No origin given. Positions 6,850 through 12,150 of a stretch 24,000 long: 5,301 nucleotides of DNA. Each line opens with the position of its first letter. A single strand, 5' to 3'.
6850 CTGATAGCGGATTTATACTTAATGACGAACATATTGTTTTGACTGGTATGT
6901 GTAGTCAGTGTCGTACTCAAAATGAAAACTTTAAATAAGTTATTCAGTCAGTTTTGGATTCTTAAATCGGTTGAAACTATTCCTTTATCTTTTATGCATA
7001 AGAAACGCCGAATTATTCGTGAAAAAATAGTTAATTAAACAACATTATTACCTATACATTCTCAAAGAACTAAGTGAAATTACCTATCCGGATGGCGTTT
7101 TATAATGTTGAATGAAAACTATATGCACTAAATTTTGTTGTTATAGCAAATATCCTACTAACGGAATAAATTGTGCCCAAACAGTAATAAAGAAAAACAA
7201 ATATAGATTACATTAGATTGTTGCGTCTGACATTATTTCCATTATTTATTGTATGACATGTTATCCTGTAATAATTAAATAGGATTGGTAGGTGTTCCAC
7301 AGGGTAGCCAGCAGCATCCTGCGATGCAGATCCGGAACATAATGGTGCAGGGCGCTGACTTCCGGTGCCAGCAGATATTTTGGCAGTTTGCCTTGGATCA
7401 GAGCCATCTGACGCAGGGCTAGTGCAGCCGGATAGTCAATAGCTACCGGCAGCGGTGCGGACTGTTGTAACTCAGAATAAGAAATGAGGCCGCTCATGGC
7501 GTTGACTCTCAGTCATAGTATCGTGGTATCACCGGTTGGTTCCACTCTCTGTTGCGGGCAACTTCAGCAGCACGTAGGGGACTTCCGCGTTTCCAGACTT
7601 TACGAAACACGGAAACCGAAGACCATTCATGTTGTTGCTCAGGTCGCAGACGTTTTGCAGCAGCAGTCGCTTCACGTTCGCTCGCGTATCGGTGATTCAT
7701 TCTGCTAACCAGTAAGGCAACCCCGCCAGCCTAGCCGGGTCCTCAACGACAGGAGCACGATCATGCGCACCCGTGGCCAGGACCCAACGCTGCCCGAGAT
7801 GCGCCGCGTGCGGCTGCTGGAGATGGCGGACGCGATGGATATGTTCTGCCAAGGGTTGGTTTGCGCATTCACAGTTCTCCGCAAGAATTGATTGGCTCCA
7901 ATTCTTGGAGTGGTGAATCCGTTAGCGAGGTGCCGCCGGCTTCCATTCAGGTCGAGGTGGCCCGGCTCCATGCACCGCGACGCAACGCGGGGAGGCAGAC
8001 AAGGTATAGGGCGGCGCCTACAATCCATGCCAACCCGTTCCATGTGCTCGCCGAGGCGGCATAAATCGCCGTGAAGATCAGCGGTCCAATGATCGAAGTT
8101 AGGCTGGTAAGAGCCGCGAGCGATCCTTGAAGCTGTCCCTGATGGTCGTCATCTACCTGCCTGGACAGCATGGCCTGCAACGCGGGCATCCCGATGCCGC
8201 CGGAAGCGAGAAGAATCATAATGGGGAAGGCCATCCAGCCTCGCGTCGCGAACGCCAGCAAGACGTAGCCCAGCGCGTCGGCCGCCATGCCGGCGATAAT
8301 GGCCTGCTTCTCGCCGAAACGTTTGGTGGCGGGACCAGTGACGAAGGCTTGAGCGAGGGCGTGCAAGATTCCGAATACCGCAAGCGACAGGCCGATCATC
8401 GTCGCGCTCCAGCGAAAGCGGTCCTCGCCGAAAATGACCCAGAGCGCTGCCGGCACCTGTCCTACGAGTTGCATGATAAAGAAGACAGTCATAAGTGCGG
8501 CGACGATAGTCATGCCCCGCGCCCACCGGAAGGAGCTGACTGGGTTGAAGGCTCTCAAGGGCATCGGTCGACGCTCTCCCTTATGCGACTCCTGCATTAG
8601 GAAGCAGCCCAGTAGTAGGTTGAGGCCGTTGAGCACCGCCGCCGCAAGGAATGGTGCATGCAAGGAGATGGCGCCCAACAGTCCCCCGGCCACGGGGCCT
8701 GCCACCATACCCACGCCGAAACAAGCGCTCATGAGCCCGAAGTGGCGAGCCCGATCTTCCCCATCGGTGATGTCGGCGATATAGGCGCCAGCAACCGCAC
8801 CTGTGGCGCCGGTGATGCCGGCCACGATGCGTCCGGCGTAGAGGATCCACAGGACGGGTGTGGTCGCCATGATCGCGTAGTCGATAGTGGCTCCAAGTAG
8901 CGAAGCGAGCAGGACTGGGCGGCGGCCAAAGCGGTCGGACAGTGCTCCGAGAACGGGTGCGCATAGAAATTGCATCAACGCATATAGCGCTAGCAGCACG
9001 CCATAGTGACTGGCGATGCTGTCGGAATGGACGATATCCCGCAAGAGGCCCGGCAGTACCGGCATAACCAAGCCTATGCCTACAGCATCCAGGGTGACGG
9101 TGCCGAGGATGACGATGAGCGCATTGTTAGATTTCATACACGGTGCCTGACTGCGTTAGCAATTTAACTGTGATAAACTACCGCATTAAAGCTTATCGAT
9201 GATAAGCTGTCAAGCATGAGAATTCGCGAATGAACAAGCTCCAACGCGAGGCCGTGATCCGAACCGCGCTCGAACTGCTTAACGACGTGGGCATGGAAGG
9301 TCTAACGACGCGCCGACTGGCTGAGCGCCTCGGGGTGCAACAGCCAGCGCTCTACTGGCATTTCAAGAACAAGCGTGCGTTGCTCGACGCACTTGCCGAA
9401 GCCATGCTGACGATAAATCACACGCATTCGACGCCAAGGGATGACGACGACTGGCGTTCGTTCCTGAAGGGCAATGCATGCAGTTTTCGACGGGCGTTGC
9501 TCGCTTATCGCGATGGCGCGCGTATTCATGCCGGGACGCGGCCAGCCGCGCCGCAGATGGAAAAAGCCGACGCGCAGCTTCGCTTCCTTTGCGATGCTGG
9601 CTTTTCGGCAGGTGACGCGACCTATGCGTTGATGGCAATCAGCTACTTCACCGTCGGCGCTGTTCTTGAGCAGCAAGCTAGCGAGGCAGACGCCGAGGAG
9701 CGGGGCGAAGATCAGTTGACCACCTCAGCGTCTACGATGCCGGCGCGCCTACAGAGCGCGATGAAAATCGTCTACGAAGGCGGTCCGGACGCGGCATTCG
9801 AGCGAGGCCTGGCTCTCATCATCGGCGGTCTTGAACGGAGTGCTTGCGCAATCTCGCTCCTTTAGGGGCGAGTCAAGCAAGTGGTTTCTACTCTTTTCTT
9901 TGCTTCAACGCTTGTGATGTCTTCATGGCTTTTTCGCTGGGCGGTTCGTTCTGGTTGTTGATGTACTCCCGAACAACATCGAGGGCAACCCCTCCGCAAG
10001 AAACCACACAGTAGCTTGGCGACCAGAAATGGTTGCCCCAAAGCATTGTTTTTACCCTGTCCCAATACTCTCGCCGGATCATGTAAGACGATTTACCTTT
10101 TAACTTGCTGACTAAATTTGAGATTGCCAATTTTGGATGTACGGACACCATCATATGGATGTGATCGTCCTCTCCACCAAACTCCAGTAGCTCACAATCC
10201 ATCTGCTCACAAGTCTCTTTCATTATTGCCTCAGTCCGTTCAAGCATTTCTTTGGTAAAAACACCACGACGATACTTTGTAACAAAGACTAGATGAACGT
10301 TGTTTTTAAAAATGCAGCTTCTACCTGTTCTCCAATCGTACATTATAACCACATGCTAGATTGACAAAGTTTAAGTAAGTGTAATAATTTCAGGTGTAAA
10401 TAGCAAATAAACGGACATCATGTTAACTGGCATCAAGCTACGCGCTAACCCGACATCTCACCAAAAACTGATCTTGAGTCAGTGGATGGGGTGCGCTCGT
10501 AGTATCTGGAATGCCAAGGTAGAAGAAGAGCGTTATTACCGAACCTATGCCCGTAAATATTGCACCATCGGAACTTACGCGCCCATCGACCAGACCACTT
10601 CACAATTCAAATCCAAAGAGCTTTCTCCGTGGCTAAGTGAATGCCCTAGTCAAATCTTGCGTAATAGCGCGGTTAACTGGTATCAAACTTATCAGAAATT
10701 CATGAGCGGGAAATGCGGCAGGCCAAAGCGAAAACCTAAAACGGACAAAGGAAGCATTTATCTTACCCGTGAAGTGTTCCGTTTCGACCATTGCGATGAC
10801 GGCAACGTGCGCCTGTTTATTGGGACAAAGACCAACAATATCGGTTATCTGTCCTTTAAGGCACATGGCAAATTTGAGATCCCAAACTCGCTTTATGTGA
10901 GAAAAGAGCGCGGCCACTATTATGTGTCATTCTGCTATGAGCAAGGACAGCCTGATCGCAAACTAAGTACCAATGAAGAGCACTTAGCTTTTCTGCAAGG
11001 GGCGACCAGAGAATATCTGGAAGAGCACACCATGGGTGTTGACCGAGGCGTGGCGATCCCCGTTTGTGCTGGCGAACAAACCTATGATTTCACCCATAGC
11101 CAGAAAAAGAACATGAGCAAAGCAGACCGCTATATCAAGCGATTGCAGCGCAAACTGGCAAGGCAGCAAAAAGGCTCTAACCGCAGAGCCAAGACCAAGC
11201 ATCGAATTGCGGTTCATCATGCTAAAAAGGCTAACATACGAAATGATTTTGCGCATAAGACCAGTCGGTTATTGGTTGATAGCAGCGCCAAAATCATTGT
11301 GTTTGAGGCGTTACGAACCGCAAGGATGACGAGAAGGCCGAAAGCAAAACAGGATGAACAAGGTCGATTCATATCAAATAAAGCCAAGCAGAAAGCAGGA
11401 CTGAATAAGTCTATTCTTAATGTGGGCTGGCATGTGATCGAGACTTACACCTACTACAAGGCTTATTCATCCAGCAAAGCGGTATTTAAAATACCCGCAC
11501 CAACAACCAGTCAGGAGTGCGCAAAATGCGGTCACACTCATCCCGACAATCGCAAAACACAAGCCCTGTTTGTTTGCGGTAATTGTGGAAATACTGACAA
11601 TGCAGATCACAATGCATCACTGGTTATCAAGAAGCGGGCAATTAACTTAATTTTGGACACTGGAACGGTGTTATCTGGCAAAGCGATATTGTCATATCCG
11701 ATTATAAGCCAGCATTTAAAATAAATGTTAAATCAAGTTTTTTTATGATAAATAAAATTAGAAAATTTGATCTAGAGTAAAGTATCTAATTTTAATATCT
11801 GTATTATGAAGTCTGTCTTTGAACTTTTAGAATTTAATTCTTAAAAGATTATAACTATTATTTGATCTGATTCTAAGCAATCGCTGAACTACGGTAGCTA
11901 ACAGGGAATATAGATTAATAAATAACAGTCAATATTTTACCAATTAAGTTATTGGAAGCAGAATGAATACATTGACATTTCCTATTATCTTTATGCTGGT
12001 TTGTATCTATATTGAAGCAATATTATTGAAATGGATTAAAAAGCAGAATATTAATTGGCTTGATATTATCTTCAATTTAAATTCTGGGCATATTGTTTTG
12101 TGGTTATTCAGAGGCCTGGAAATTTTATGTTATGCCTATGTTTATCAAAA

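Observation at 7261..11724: tet(C) resistance island in an AT-rich intergenic region, truncated at both ends and lacking flanking repeats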

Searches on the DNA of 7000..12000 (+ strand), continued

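Call 22: get_annotated_region(hit=H28, flank=3000)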
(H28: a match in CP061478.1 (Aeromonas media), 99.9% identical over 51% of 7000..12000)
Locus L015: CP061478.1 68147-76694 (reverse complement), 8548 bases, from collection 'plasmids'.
description: Aeromonas media strain T5-1 plasmid pAeme2, complete sequence
organism: Aeromonas media (NCBI taxid 651)
taxonomy: Bacteria; Pseudomonadota; Gammaproteobacteria; Aeromonadales; Aeromonadaceae; Aeromonas; Aeromonas media
host: -; source: biofilm sample,biofilm sample; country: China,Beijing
typing (MOB-suite, as given by PLSDB): non-mobilizable
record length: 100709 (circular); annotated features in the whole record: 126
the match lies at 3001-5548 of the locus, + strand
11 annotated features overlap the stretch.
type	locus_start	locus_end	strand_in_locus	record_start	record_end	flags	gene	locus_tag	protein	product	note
CDS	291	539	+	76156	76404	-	-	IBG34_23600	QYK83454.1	type II toxin-antitoxin system YafQ family toxin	-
CDS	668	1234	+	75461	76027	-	-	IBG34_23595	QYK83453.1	recombinase family protein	-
CDS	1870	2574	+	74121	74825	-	-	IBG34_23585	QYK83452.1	IS6-like element IS26 family transposase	-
CDS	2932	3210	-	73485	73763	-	-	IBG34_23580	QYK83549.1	tyrosine-type recombinase/integrase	-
CDS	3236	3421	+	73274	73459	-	-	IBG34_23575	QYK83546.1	hypothetical protein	-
CDS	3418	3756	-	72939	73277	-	-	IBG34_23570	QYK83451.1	hypothetical protein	-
predicted_resistance_gene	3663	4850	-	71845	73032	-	tet(C)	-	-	tetracycline efflux MFS transporter Tet(C)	predicted by amrfinderplus; class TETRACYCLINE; identity 100.0%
CDS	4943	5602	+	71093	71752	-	tetR(C)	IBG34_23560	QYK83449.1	tetracycline resistance transcriptional repressor TetR(C)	-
CDS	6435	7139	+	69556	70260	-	-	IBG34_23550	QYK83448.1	IS6-like element IS26 family transposase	-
CDS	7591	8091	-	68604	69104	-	-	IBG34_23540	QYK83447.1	GNAT family N-acetyltransferase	-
predicted_resistance_gene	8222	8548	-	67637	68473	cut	sul1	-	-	sulfonamide-resistant dihydropteroate synthase Sul1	predicted by amrfinderplus; class SULFONAMIDE; identity 100.0%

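Call 24: search_dna_similar(query=L002:6540-8570:+, collection=plasmids, mode=near, max_rows=40)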
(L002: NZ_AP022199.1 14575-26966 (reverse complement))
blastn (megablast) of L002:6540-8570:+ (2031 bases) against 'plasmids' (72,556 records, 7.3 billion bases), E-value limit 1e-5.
Records with a match: 34; places in all: 38; records where one place covers at least 80% of the query: 12.
Best place of each record, by identity: >=99% 26; 80-90% 3; 60-80% 5.
By first word of the organism name: Pseudomonas 8; Aeromonas 6; Klebsiella 4; Edwardsiella 3; Pseudoalteromonas 3; Xanthomonas 2; Citrobacter 2; Raoultella 1; uncultured 1; Shewanella 1; and 3 more.
By predicted mobility (MOB-suite, as given by PLSDB): mobilizable 20; non-mobilizable 10; conjugative 4.
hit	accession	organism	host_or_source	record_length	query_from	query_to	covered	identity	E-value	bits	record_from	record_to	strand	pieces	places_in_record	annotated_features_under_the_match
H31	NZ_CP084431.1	Edwardsiella piscicida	Ictalurus punctatus,Whole organism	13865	1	2031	100%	100.0%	0e+0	3751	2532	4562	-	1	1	RNA-guided endonuclease TnpB family protein | tnpA: IS200/IS605 family transposase | tetR: tetracycline resistance transcriptional repressor TetR | repC: replication protein C, IncQ-type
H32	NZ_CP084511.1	Edwardsiella tarda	Morone chrysops x Morone ...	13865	1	2031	100%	100.0%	0e+0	3751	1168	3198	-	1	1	RNA-guided endonuclease TnpB family protein | tnpA: IS200/IS605 family transposase | tetR: tetracycline resistance transcriptional repressor TetR | repC: replication protein C, IncQ-type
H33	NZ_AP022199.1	Klebsiella sp. WP7-S18-CRE-03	-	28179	1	2031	100%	100.0%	0e+0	3751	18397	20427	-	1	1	RNA-guided endonuclease TnpB family protein | tnpA: IS200/IS605 family transposase | tetR(C): tetracycline resistance transcriptional repressor TetR(C) | repC: replication protein C, IncQ-type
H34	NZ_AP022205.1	Klebsiella sp. WP7-S18-ESBL-04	-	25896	1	2031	100%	100.0%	0e+0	3751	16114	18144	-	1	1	RNA-guided endonuclease TnpB family protein | tnpA: IS200/IS605 family transposase | tetR(C): tetracycline resistance transcriptional repressor TetR(C) | repC: replication protein C, IncQ-type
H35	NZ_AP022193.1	Klebsiella sp. WP7-S18-CRE-02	-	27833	1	2031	100%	100.0%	0e+0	3751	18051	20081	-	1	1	RNA-guided endonuclease TnpB family protein | tnpA: IS200/IS605 family transposase | tetR(C): tetracycline resistance transcriptional repressor TetR(C) | repC: replication protein C, IncQ-type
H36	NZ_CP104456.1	Raoultella ornithinolytica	whole organism,wastewater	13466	5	2031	100%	100.0%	0e+0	3744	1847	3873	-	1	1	RNA-guided endonuclease TnpB family protein | tnpA: IS200/IS605 family transposase | recombinase family protein | repC: replication protein C, IncQ-type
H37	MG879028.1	uncultured bacterium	-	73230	1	2015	99%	100.0%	0e+0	3722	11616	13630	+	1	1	transposase | IS200/IS605 family transposase | TetR family transcriptional regulator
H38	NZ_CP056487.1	Klebsiella sp. RHBSTW-00464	culture,Wastewater effluent sample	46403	1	2015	99%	100.0%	0e+0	3716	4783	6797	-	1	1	RNA-guided endonuclease TnpB family protein | tnpA: IS200/IS605 family transposase | tetR(C): tetracycline resistance transcriptional repressor TetR(C)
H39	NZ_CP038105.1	Aeromonas salmonicida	Salvelinus fontinalis,whole organism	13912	59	2031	97%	100.0%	0e+0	3644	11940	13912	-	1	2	RNA-guided endonuclease TnpB family protein | tnpA: IS200/IS605 family transposase | repC: replication protein C, IncQ-type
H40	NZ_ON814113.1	Aeromonas salmonicida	-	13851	59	2031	97%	100.0%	0e+0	3644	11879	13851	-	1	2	RNA-guided endonuclease TnpB family protein | tnpA: IS200/IS605 family transposase | repC: replication protein C, IncQ-type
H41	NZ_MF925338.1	Edwardsiella tarda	Lates calcarifer,Diagnostic case ...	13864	59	2031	97%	100.0%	0e+0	3644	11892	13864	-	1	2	RNA-guided endonuclease TnpB family protein | tnpA: IS200/IS605 family transposase | repC: replication protein C, IncQ-type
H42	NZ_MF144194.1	Pseudomonas aeruginosa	-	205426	3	1959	96%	100.0%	0e+0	3615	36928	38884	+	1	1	transposase | tnpA: IS200/IS605 family transposase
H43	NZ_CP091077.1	Xanthomonas arboricola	Infected peach leaf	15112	1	1209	60%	100.0%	0e+0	2233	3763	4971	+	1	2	helix-turn-helix domain-containing protein | tnpA: IS200/IS605 family transposase | tetR(C): tetracycline resistance transcriptional repressor TetR(C)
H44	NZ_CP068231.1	Aeromonas caviae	combined sewer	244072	591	2015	70%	73.1%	2e-128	468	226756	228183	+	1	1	RNA-guided endonuclease TnpB family protein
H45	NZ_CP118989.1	Aeromonas allosaccharophila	Homo sapiens,cell culture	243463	591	2015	70%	73.0%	7e-127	462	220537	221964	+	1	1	RNA-guided endonuclease TnpB family protein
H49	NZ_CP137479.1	Citrobacter portucalensis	Homo sapiens,urine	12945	1162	2031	43%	100.0%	0e+0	1607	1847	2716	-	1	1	transposase | repC: replication protein C, IncQ-type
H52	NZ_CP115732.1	Citrobacter braakii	-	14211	1498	2031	26%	100.0%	0e+0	987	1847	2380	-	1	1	transposase | repC: replication protein C, IncQ-type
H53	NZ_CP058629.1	Chitinibacter bivalviorum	Anodonta arcaeformis,Mono-bacterial ...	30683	1512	2031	26%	100.0%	0e+0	961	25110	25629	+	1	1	zinc ribbon domain-containing protein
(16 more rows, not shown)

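Call 26: get_annotated_region(hit=H36, flank=1500)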
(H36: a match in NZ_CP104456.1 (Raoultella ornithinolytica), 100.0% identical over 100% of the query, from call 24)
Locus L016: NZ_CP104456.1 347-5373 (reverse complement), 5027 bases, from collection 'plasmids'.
description: Raoultella ornithinolytica strain MQB_Silv_108 plasmid pMQB_Silv108.2, complete sequence
organism: Raoultella ornithinolytica (NCBI taxid 54291)
taxonomy: Bacteria; Pseudomonadota; Gammaproteobacteria; Enterobacterales; Enterobacteriaceae; Raoultella; Raoultella ornithinolytica
host: -; source: whole organism,wastewater; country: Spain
typing (MOB-suite, as given by PLSDB): mobilizable; replicon IncQ2; relaxase MOBP
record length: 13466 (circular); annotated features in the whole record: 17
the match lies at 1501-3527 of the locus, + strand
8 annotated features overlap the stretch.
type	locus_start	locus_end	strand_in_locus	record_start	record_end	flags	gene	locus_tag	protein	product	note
CDS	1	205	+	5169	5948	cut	-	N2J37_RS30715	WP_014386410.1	APH(3')-VI family aminoglycoside O-phosphotransferase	-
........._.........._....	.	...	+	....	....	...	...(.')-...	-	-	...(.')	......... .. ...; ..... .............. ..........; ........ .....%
predicted_resistance_gene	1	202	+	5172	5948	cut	aph(3')-VI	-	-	APH(3')-VI family aminoglycoside O-phosphotransferase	predicted by amrfinderplus; class AMINOGLYCOSIDE; identity 100.0%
CDS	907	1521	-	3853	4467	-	-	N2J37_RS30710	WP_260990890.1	recombinase family protein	GO:0006310 - DNA recombination [Evidence IEA]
CDS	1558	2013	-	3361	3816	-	tnpA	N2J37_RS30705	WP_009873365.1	IS200/IS605 family transposase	-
CDS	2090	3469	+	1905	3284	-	-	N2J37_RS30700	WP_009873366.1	RNA-guided endonuclease TnpB family protein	-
CDS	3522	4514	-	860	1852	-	repC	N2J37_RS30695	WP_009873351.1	replication protein C, IncQ-type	-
CDS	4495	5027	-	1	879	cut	-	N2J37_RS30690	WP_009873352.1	helicase RepA family protein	-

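Call 27: get_annotated_region(hit=H42, flank=1500)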
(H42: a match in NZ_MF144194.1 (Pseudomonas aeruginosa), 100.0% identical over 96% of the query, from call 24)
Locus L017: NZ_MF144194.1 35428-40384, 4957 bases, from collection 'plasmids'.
description: Pseudomonas aeruginosa strain 1160 plasmid p1160-VIM, complete sequence
organism: Pseudomonas aeruginosa (NCBI taxid 287)
taxonomy: Bacteria; Pseudomonadota; Gammaproteobacteria; Pseudomonadales; Pseudomonadaceae; Pseudomonas; Pseudomonas aeruginosa
host: -; source: -; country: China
typing (MOB-suite, as given by PLSDB): conjugative; replicon IncP; relaxase MOBH; mating-pair formation MPF_F
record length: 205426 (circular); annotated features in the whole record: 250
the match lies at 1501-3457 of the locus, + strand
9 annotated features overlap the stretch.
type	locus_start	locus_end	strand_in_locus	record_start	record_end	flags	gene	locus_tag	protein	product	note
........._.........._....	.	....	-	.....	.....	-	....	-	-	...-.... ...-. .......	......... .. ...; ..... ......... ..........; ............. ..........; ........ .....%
predicted_resistance_gene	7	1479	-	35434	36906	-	msr(E)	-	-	ABC-F type ribosomal protection protein Msr(E)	predicted by amrfinderplus; class MACROLIDE/STREPTOGRAMIN; identity 100.0%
CDS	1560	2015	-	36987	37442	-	tnpA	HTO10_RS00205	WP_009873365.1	IS200/IS605 family transposase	-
CDS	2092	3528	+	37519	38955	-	-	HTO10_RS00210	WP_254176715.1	transposase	-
CDS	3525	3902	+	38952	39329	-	-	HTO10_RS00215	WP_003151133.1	type II toxin-antitoxin system RelE/ParE family toxin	-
CDS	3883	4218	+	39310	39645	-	-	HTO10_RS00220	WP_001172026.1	helix-turn-helix transcriptional regulator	-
CDS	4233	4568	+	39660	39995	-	-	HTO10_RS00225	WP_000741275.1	hypothetical protein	-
CDS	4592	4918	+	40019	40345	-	-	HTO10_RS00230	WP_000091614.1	hypothetical protein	-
CDS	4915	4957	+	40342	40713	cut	-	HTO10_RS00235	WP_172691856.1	hypothetical protein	-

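Call 28: get_annotated_region(hit=H38, flank=1500)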
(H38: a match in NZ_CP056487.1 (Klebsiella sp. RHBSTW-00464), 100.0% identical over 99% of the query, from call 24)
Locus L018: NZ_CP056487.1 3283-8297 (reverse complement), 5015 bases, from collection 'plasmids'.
description: Klebsiella sp. RHBSTW-00464 plasmid pRHBSTW-00464_5, complete sequence
organism: Klebsiella sp. RHBSTW-00464 (NCBI taxid 2742649)
taxonomy: Bacteria; Pseudomonadota; Gammaproteobacteria; Enterobacterales; Enterobacteriaceae; Klebsiella; Klebsiella sp. RHBSTW-00464
host: -; source: culture,Wastewater effluent sample; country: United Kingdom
typing (MOB-suite, as given by PLSDB): mobilizable; replicon IncP; relaxase MOBP
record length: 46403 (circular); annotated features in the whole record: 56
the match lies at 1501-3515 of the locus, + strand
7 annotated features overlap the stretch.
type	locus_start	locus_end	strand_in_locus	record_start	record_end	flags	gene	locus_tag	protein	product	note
predicted_resistance_gene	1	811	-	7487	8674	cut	tet(C)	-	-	tetracycline efflux MFS transporter Tet(C)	predicted by amrfinderplus; class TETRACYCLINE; identity 100.0%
CDS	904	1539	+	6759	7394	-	tetR(C)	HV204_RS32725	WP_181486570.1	tetracycline resistance transcriptional repressor TetR(C)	-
CDS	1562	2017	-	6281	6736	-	tnpA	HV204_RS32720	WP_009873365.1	IS200/IS605 family transposase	-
CDS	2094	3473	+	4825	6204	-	-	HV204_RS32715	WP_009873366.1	RNA-guided endonuclease TnpB family protein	-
CDS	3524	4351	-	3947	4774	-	-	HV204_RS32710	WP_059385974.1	3'-5' exonuclease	-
CDS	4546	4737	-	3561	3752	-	-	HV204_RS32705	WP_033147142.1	hypothetical protein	-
CDS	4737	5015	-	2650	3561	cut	-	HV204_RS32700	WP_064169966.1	DNA-binding protein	-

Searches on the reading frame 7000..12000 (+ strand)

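Call 68: search_protein_families(library=ncbifam, proteins=[L001:3905-4210:-, L002:7133-8512:+], max_evalue=1)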
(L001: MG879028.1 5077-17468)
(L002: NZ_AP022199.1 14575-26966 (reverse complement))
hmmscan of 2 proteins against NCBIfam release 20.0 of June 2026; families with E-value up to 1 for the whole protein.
L001:3905-4210:- (101 aa): 1 family
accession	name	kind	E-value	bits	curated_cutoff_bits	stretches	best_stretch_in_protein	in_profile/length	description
NF040815.2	recomb_XerA_Arch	equivalog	0.04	13.5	220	1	34-85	89-140/263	site-specific tyrosine recombinase/integron integrase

L002:7133-8512:+ (459 aa): 7 families
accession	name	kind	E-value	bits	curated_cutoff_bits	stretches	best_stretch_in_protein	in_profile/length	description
NF040570.1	guided_TnpB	subfamily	3.7e-74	250.3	100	1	5-406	1-389/389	RNA-guided endonuclease TnpB family protein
NF038281.1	IS200_TnpB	exception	1.2e-41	143.1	425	2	5-307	4-276/360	IS200/IS605 family element RNA-guided endonuclease TnpB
NF038192.1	V_cas_c2c8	exception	9.8e-24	84.3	350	1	226-374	283-454/457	type V CRISPR-associated protein C2c8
NF049972.1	CRISPR_Cas12f2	exception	4.9e-17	61.9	450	1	202-409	326-521/524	type V CRISPR-associated effector Cas12f2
NF038280.1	IS607_TnpB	exception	3.4e-12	46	350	1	202-445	202-423/431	IS607 family element RNA-guided endonuclease TnpB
NF045604.1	cas_Cas12e_CasX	equivalog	2.8e-07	29.2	200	2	378-408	856-886/886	type V CRISPR RNA-guided endonuclease Cas12e/CasX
TIGR01766.2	TIGR01766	domain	0.033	14.7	32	1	271-308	2-42/82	IS200/IS605 family accessory protein TnpB-related protein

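Call 69: search_dna_similar(query=L001:3905-4210:-, collection=plasmids, mode=protein, max_rows=25, rows=spread)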
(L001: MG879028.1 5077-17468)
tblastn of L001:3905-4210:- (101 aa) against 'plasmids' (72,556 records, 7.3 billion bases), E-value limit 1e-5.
The search stops at 5000 records and this limit was reached: more records match than are counted here, and every count below describes the 5000 best-scoring records only.
Records with a match: at least 5000; places in all: 6779; records where one place covers at least 80% of the query: 4999.
Best place of each record, by identity: >=99% 86; 95-99% 1; 90-95% 1; 80-90% 3654; 60-80% 1258.
By first word of the organism name: Klebsiella 3079; Escherichia 960; Enterobacter 375; Salmonella 256; Citrobacter 100; Raoultella 50; Serratia 34; Shigella 30; Pseudomonas 19; Leclercia 15; and 29 more.
By predicted mobility (MOB-suite, as given by PLSDB): conjugative 2686; non-mobilizable 1246; mobilizable 1068.
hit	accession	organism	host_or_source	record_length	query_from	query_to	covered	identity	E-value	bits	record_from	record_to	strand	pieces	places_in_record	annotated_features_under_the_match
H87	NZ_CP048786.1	Serratia liquefaciens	Single cell,Mixed salads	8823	1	101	100%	100.0%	1e-59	202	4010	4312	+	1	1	none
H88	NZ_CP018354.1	Klebsiella pneumoniae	Homo sapiens,Perirectal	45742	1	99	98%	83.8%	3e-46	164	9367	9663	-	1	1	site-specific integrase | hypothetical protein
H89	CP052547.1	Klebsiella pneumoniae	Homo sapiens,blood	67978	1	99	98%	83.8%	3e-46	164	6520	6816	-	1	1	phage integrase family protein | hypothetical protein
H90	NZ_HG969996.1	Klebsiella pneumoniae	-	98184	1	99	98%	83.8%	3e-46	164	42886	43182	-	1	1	site-specific integrase | hypothetical protein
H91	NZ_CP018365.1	Klebsiella pneumoniae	Homo sapiens,urine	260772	1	99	98%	83.8%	3e-46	164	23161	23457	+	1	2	site-specific integrase | hypothetical protein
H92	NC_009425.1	Enterobacter sp. 638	-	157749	1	99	98%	78.8%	6e-43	155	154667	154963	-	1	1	site-specific integrase | hypothetical protein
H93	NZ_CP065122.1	Salmonella enterica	Homo sapiens,cell culture,stool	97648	1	99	98%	78.0%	1e-40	148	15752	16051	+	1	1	site-specific integrase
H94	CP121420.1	Salmonella enterica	Litter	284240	1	99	98%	77.0%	5e-42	152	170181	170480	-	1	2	none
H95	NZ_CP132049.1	Klebsiella pneumoniae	Homo sapiens,pure culture,blood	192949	1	99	98%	77.0%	6e-41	149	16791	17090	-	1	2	site-specific integrase | hypothetical protein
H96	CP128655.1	Klebsiella pneumoniae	Homo sapiens,blood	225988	1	99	98%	77.0%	6e-41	149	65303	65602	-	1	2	site-specific integrase | hypothetical protein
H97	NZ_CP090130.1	Klebsiella pneumoniae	Homo sapiens,Cerebral spinal fluid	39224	1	99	98%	76.8%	1e-40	148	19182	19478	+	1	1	tyrosine-type recombinase/integrase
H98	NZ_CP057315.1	Klebsiella pneumoniae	culture,Pooled pig faecal samples ...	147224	13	99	86%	86.2%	1e-40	148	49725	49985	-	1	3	site-specific integrase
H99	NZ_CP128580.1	Escherichia coli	whole organism,calf igloo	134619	14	99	85%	86.0%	4e-41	149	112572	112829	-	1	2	site-specific integrase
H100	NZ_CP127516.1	Klebsiella pneumoniae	Homo sapiens,blood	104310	16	99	83%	88.1%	2e-40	148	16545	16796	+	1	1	site-specific integrase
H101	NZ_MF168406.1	Klebsiella pneumoniae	-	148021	16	99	83%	88.1%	2e-40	148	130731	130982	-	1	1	site-specific integrase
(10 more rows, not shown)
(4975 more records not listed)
